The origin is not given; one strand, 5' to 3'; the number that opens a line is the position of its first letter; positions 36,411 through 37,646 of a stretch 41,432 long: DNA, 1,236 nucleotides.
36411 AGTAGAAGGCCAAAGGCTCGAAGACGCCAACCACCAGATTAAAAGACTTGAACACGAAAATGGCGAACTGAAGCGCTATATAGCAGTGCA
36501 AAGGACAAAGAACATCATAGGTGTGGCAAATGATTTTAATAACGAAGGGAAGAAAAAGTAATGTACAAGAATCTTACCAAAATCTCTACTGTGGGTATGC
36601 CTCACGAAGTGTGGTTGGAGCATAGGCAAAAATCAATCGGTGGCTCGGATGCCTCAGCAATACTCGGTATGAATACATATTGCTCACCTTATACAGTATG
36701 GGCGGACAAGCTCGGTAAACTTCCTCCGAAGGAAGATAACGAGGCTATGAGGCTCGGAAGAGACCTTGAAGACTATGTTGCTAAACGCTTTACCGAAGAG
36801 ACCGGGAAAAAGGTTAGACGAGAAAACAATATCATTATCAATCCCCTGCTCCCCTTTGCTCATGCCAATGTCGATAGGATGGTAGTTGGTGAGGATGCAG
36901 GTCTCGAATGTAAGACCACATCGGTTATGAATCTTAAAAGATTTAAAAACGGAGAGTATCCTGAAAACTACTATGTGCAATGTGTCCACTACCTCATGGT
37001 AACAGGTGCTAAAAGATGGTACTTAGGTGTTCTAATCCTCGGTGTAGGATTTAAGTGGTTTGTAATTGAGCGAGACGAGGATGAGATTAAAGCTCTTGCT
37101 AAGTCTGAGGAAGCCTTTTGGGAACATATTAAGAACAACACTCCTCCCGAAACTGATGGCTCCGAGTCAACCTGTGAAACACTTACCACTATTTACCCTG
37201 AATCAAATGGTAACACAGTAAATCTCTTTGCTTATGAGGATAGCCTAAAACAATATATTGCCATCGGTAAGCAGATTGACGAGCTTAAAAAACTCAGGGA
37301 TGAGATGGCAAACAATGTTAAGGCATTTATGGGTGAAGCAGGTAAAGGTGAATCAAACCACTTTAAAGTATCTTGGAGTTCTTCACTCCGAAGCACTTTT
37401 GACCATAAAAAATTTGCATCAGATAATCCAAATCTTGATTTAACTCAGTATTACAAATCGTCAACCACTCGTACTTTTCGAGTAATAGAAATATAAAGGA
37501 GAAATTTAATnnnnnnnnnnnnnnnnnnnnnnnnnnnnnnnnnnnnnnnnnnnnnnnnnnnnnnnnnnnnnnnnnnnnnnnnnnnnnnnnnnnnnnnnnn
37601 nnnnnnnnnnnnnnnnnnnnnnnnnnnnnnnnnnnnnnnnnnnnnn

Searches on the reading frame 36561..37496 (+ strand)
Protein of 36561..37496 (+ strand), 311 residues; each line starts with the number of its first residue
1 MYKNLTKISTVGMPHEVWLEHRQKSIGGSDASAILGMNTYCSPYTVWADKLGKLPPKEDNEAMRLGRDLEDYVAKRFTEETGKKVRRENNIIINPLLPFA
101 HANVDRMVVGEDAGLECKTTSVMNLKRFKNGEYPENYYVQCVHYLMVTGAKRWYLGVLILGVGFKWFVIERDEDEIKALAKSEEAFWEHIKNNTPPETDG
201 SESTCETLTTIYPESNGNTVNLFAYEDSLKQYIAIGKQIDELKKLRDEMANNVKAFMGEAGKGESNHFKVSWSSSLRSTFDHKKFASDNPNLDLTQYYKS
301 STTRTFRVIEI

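Call 56: search_protein_families(library=pfam, proteins=[window:36561-37496:+], max_evalue=0.001)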
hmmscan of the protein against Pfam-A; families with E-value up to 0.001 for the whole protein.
window:36561-37496:+ (311 aa): 1 family
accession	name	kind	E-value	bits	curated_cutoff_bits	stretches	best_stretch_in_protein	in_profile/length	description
PF09588.16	YqaJ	-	6.8e-32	111.3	22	1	18-150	2-149/150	YqaJ-like viral recombinase domain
